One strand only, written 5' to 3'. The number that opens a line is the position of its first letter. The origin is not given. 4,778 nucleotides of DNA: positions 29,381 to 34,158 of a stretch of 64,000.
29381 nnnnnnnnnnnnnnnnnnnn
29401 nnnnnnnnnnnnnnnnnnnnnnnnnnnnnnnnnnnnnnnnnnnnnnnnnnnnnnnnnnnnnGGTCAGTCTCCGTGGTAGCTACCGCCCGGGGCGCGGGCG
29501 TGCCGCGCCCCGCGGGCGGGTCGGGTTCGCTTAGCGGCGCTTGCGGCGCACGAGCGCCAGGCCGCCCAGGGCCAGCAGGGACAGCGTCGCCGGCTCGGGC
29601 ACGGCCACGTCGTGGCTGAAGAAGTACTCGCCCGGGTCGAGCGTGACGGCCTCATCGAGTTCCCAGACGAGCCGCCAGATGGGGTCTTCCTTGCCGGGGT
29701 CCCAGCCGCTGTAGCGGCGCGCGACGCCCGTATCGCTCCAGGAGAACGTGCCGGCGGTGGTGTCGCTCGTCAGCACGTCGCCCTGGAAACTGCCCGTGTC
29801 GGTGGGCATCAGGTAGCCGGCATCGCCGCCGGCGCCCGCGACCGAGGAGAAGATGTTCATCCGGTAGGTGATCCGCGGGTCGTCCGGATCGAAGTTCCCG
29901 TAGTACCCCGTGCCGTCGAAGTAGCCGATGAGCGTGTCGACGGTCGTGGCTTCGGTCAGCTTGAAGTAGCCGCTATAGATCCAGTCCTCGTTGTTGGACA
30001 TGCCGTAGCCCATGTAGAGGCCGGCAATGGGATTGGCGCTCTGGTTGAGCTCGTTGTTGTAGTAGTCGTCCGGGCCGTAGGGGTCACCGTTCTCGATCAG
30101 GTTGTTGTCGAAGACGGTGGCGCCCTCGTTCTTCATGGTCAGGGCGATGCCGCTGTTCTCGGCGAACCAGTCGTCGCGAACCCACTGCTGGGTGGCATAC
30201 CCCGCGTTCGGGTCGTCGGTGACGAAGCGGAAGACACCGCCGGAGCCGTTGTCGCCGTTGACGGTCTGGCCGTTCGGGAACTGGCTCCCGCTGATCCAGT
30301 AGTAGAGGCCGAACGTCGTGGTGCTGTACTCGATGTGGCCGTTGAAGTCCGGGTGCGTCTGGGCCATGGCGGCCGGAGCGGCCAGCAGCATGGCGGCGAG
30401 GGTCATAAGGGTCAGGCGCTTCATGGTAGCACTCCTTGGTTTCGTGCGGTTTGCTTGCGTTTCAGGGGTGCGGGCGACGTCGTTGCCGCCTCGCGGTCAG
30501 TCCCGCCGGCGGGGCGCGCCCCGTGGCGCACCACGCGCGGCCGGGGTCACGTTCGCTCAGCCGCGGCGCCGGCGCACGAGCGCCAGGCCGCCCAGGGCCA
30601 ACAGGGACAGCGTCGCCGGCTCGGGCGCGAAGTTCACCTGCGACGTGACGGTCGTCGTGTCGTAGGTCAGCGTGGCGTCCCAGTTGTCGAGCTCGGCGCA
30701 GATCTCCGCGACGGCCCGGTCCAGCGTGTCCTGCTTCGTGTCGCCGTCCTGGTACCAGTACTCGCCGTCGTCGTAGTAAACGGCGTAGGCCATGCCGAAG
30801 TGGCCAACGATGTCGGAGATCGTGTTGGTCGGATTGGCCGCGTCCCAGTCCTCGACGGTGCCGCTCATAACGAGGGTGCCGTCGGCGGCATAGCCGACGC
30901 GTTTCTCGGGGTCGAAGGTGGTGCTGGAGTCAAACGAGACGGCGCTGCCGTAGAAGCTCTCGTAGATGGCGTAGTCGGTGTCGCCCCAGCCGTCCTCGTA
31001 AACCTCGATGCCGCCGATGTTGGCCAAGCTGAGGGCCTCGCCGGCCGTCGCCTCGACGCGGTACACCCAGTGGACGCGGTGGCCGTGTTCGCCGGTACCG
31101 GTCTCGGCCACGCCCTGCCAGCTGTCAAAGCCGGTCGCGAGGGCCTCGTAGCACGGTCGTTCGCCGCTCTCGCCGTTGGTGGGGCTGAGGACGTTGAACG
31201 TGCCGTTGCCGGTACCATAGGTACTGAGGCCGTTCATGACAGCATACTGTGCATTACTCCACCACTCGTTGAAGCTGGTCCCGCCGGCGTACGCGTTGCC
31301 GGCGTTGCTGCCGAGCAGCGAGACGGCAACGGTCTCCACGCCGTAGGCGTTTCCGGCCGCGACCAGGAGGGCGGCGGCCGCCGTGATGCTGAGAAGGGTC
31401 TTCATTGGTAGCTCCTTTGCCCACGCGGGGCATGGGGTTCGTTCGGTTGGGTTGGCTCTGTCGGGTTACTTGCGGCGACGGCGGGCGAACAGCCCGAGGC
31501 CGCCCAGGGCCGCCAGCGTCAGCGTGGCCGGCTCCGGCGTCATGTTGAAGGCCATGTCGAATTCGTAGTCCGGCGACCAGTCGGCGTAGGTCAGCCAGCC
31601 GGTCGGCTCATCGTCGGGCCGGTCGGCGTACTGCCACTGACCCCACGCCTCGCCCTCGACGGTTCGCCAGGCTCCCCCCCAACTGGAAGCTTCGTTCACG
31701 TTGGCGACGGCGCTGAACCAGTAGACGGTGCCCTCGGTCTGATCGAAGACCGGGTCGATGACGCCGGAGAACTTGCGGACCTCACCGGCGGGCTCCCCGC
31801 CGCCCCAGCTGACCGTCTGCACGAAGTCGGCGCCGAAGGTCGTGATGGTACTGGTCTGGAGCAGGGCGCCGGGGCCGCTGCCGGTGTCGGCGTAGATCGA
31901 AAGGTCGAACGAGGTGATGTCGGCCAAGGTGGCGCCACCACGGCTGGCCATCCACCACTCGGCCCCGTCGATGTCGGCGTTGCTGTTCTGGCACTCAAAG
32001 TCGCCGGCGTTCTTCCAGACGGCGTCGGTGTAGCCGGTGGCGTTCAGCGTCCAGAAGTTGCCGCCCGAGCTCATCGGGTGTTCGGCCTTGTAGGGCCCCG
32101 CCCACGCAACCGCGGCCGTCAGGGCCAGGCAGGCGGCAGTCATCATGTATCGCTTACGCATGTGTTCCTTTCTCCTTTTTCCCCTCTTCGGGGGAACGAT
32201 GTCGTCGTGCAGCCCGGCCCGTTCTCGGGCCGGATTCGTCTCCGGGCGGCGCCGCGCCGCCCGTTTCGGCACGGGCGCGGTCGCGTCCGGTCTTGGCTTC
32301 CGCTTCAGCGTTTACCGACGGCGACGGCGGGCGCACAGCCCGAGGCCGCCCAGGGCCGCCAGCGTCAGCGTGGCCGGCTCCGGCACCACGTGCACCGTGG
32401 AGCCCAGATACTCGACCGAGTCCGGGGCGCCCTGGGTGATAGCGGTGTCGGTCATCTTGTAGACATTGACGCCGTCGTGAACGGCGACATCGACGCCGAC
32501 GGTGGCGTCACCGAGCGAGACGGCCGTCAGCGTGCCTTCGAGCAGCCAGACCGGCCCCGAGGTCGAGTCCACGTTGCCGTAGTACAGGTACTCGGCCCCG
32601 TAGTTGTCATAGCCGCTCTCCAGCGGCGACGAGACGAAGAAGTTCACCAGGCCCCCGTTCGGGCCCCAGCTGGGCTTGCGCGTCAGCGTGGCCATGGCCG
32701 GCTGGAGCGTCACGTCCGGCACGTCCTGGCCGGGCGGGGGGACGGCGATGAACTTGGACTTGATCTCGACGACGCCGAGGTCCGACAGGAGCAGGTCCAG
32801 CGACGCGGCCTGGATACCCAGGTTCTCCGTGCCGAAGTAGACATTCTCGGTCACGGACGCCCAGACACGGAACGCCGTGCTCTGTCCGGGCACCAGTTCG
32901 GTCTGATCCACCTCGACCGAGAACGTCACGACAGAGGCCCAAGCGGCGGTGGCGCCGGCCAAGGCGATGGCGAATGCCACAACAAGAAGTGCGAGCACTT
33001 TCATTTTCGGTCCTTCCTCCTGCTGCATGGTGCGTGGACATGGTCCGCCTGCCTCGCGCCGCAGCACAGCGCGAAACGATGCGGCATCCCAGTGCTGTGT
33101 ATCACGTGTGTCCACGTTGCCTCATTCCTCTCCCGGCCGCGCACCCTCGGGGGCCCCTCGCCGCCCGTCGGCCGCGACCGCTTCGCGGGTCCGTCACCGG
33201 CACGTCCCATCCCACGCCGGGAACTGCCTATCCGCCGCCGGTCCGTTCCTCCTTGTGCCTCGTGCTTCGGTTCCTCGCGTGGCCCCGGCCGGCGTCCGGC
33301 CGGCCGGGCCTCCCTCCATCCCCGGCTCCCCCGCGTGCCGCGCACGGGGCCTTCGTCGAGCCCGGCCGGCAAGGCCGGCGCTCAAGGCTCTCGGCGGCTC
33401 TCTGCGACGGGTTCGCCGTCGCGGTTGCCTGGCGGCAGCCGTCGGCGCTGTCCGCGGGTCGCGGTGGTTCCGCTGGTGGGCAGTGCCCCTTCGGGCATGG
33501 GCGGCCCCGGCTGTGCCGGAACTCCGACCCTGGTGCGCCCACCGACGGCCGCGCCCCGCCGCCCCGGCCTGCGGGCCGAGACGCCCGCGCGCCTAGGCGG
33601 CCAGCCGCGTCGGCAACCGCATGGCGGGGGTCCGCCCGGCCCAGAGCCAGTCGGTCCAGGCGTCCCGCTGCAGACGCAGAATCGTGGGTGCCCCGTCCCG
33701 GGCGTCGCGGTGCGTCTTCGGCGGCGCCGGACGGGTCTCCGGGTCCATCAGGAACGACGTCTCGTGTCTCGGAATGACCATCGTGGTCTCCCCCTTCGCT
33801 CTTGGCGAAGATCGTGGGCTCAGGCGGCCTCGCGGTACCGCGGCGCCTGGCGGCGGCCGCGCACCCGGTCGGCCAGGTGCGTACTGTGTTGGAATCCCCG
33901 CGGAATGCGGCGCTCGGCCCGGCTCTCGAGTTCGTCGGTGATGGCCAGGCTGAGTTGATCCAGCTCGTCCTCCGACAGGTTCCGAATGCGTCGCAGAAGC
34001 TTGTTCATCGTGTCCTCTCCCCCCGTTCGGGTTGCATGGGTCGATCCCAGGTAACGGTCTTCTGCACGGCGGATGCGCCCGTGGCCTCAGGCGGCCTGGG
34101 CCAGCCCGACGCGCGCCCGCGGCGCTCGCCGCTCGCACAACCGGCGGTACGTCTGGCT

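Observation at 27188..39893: PEP-CTERM (exosortase-substrate) island: seven cargo genes with an embedded regulatory module and no exosortase in view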

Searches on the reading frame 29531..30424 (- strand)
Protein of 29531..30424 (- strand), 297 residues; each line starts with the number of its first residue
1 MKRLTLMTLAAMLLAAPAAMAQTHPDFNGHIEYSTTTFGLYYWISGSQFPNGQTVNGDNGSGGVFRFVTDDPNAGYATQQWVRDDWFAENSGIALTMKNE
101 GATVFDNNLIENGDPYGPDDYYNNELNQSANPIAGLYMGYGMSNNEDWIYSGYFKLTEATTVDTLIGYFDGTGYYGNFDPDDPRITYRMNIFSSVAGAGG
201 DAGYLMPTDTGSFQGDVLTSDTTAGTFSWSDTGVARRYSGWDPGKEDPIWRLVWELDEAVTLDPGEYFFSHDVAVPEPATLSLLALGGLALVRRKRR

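Call 3: search_protein_families(library=ncbifam, proteins=[window:29531-30424:-], max_evalue=0.01)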
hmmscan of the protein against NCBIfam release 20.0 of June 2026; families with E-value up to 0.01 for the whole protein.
window:29531-30424:- (297 aa): 7 families
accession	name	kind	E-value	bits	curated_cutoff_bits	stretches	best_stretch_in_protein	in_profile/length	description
TIGR02595.1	PEP_CTERM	domain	3.2e-05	24.5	16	1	275-297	1-23/24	PEP-CTERM sorting domain-containing protein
NF033554.9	floc_PepA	equivalog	8.9e-05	22.4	80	0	2-67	1-65/261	flocculation-associated PEP-CTERM protein PepA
NF038120.1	PEP_CTERM_QFxxD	subfamily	0.00047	20.1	80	1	274-297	192-215/215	NF038120 family PEP-CTERM protein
NF038129.1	PEP_NF038129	equivalog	0.0011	18.9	65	1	213-296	106-192/194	NF038129 family PEP-CTERM protein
NF041927.1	Xrt_dep_XDP1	equivalog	0.0018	18.3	125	1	273-296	217-242/242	exosortase-dependent surface protein XDP1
NF038125.1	PEP_CTERM_THxN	subfamily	0.0019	17.8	85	1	272-296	221-246/246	THxN family PEP-CTERM protein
NF038126.1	PEP_CTERM_FxDxF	subfamily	0.0033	17.7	50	0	274-292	141-158/165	FxDxF family PEP-CTERM protein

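Call 4: search_protein_families(library=pfam, proteins=[window:29531-30424:-], max_evalue=0.01)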
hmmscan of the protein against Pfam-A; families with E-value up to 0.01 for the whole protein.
window:29531-30424:- (297 aa): 1 family
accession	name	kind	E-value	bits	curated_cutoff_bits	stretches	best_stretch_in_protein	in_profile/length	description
PF07589.16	PEP-CTERM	-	7.6e-06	26.2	20.7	1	274-297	1-24/24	PEP-CTERM motif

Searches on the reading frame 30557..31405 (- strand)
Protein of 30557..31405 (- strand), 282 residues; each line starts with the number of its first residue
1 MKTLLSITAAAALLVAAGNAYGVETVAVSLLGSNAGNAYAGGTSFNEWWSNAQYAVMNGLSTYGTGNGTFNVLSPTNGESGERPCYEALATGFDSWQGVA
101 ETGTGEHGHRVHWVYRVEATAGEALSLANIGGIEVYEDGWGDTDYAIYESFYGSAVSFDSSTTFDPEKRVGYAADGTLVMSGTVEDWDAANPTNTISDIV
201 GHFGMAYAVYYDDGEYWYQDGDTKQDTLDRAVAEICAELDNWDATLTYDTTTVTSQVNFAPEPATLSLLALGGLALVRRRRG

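Call 3: search_protein_families(library=ncbifam, proteins=[window:30557-31405:-], max_evalue=0.01)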
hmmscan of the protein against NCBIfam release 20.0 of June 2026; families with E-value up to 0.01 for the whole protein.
window:30557-31405:- (282 aa): 4 families
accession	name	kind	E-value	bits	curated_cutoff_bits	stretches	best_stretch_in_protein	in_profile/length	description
NF041538.1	PEP_EDSA_1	subfamily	0.00015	21.5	100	1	241-281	267-307/307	EDSAP-1 family PEP-CTERM protein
TIGR02595.1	PEP_CTERM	domain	0.00049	20.8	16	1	260-281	1-22/24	PEP-CTERM sorting domain-containing protein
NF038120.1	PEP_CTERM_QFxxD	subfamily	0.0047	16.8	80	0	257-281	190-214/215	NF038120 family PEP-CTERM protein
NF038125.1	PEP_CTERM_THxN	subfamily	0.0047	16.5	85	0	252-281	216-246/246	THxN family PEP-CTERM protein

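Call 4: search_protein_families(library=pfam, proteins=[window:30557-31405:-], max_evalue=0.01)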
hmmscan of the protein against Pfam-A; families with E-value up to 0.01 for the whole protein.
window:30557-31405:- (282 aa): 1 family
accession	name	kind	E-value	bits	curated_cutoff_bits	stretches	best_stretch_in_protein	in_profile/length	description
PF07589.16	PEP-CTERM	-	0.00021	21.7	20.7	1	261-281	3-24/24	PEP-CTERM motif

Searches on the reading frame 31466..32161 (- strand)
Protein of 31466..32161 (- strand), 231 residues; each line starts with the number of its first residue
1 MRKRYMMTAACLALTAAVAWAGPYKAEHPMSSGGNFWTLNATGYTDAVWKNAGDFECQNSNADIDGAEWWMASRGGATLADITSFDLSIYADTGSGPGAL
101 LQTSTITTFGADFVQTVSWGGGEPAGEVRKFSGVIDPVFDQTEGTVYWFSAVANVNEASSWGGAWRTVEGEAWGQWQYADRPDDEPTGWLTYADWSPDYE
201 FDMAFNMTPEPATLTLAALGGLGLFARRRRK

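Call 3: search_protein_families(library=ncbifam, proteins=[window:31466-32161:-], max_evalue=0.01)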
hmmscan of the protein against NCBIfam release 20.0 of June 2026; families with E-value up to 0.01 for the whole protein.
window:31466-32161:- (231 aa): 5 families
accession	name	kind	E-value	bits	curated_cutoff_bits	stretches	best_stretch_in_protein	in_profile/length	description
NF038125.1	PEP_CTERM_THxN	subfamily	0.0002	21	85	1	187-231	199-246/246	THxN family PEP-CTERM protein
TIGR03901.2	MYXO-CTERM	domain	0.0022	18.3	20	1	209-230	10-33/34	MYXO-CTERM sorting domain-containing protein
NF038120.1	PEP_CTERM_QFxxD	subfamily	0.0024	17.8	80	1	206-230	191-215/215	NF038120 family PEP-CTERM protein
TIGR02595.1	PEP_CTERM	domain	0.0025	18.5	16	1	208-231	1-24/24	PEP-CTERM sorting domain-containing protein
NF033554.9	floc_PepA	equivalog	0.0036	17.1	80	1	77-231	112-260/261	flocculation-associated PEP-CTERM protein PepA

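Call 4: search_protein_families(library=pfam, proteins=[window:31466-32161:-], max_evalue=0.01)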
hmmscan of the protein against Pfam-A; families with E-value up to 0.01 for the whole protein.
window:31466-32161:- (231 aa): 2 families
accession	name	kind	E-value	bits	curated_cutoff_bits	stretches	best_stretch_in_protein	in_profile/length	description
PF25470.1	DUF7901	-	6.2e-07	30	24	1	52-208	25-205/205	Domain of unknown function (DUF7901)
PF07589.16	PEP-CTERM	-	4.1e-06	27.1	20.7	1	208-230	2-24/24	PEP-CTERM motif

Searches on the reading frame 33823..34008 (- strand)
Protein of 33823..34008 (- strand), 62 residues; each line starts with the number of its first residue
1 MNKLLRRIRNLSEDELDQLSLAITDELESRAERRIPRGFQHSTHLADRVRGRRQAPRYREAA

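Call 21: search_protein_families(library=pfam, proteins=[window:33823-34008:-], max_evalue=10)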
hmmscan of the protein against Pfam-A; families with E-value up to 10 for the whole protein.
window:33823-34008:- (62 aa): 1 family
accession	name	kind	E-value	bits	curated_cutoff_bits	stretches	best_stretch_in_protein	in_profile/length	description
PF19231.4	DUF5884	-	0.28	11.8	27.5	1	1-26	1-27/155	Family of unknown function (DUF5884)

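Call 52: search_protein_families(library=ncbifam, proteins=[window:33823-34008:-], max_evalue=1)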
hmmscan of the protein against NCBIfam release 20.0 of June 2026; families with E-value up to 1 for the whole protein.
window:33823-34008:- (62 aa): 0 families

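Call 82: find_homologous_proteins(query=A7, max_evalue=0.001)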
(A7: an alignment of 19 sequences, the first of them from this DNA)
Query A7 (19 sequences) (62 aa, profile of the alignment): 304 proteins with E <= 0.001 among 3278 candidates; the best 120 are listed.
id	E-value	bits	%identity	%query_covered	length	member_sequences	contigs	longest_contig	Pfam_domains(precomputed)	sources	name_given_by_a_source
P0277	5.4e-31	124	38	100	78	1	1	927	-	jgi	jgi:ribosomal protein S13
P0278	1.3e-30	123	57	48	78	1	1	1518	-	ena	-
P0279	1.4e-30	123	53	48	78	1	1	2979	-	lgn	-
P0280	1.4e-30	123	38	100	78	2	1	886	-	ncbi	-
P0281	3.6e-30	122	55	53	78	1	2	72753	-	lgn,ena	-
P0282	4.1e-30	122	47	48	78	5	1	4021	-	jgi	-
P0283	5.1e-30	121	56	52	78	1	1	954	-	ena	-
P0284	5.4e-30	121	55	53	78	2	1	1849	-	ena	-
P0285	5.7e-30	121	36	100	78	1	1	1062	-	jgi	jgi:hypothetical protein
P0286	6.7e-30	121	58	53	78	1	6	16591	-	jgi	jgi:ribosomal protein S13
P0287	7.7e-30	121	-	-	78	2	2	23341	-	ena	-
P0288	8.6e-30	121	53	58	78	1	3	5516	-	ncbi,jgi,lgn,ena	ncbi:MAG: hypothetical protein ABSA26_12155 [Thermoguttaceae bacterium]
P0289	8.7e-30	120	52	53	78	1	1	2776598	-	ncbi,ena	-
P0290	9.3e-30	120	37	100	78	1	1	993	-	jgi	-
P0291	1.0e-29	120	58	53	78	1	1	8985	-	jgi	jgi:ribosomal protein S13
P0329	1.5e-28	117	-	-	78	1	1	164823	-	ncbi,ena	-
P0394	4.0e-27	112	52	53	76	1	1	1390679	-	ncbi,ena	-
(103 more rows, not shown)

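Call 95: find_encoding_contigs(protein=P0394, flank=10000, max_places=1)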
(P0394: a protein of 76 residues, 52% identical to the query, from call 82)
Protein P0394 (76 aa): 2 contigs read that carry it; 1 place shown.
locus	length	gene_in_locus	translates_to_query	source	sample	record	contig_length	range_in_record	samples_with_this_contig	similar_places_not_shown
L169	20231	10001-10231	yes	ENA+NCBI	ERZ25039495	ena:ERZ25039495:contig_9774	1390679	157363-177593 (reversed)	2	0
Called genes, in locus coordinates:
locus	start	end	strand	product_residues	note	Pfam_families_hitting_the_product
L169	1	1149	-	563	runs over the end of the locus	PF05157:MshEN, PF00437:T2SSE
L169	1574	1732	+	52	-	-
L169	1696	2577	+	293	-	PF00036:EF-hand_1 (faint), PF13202:EF-hand_5 (faint), PF13405:EF-hand_6 (faint), PF13499:EF-hand_7 (faint), PF13833:EF-hand_8 (faint)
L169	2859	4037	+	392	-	-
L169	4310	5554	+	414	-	PF08239:SH3_3 (weak)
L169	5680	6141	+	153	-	PF01928:CYTH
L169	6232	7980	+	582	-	-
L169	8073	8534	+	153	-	PF00383:dCMP_cyt_deam_1, PF14437:MafB19-deam, PF14439:Bd3614-deam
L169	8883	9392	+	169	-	-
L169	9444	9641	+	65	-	-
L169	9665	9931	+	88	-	-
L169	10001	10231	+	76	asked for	-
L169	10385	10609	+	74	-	-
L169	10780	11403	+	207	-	PF20382:DUF6677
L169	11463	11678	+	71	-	-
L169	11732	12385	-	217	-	PF02527:GidB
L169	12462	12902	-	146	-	PF07736:CM_1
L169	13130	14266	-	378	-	PF06925:MGDG_synth, PF00534:Glycos_transf_1, PF04101:Glyco_tran_28_C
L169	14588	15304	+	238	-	PF01027:Bax1-I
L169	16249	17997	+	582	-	PF05598:DUF772, PF01609:DDE_Tnp_1, PF13751:DDE_Tnp_1_6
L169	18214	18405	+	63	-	-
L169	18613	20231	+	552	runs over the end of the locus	PF25973:BSH_CzcB, PF25954:Beta-barrel_RND_2, PF25975:CzcB_C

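Call 96: find_encoding_contigs(protein=P0329, flank=10000, max_places=1)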
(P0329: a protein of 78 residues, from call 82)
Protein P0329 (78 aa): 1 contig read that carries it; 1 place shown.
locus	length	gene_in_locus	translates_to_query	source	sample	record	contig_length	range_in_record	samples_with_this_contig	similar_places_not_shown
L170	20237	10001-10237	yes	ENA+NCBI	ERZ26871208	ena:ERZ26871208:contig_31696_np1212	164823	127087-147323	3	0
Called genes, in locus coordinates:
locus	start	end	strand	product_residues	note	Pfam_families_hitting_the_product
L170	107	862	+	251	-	PF01261:AP_endonuc_2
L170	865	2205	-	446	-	PF13393:tRNA-synt_His, PF03129:HGTP_anticodon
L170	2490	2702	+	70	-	-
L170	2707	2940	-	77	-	-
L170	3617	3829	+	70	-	-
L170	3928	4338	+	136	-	-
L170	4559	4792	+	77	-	-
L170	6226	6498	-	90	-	-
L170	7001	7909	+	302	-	PF03054:tRNA_Me_trans, PF20259:tRNA_Me_trans_M, PF20258:tRNA_Me_trans_C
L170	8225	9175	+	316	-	PF00158:Sigma54_activat, PF14532:Sigma54_activ_2, PF07728:AAA_5 (weak), PF25601:AAA_lid_14, PF02954:HTH_8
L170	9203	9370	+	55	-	-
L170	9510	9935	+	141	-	-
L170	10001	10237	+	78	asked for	-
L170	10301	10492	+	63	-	-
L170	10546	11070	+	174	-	-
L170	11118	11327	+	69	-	-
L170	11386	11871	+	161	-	-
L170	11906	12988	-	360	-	PF04055:Radical_SAM (weak)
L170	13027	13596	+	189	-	PF08207:EFP_N, PF01132:EFP, PF09285:Elong-fact-P_C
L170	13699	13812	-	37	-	-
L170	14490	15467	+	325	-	PF00152:tRNA-synt_2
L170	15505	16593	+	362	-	PF00465:Fe-ADH, PF13685:Fe-ADH_2, PF01761:DHQ_synthase, PF24621:DHQS_C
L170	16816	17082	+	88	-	-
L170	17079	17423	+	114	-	PF13744:HTH_37 (weak), PF13560:HTH_31, PF12844:HTH_19, PF13413:HTH_25 (weak), PF01381:HTH_3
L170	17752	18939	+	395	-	PF09924:LPG_synthase_C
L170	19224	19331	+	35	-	-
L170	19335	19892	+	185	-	PF01478:Peptidase_A24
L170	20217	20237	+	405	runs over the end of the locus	PF08666:SAF, PF13144:ChapFlgA (weak), PF16976:RcpC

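Call 102: predict_structure(alignment_id=A8)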
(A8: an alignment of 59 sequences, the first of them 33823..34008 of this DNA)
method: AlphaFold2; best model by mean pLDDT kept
length: 62 residues; sequences in the alignment: 59
mean_pLDDT: 73.5   pTM: 0.44
mean pLDDT of the five models: 73.5, 73.2, 72.4, 72.2, 72.1
residues with pLDDT >= 90: 29; 70-90: 4; 50-70: 11; < 50: 18
segments of 3 or more residues with pLDDT < 50: 41-45, 50-54, 58-62
pLDDT, mean of each block of 10 residues (from residue 1): 94 97 95 66 48 48 42
secondary structure, 60 per line:
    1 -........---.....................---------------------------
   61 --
elements in order: H2-9 H13-33

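Call 107: search_protein_families(library=padloc, proteins=[window:33823-34008:-], max_evalue=0.001)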
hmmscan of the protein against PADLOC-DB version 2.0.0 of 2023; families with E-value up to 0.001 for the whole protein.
window:33823-34008:- (62 aa): 0 families
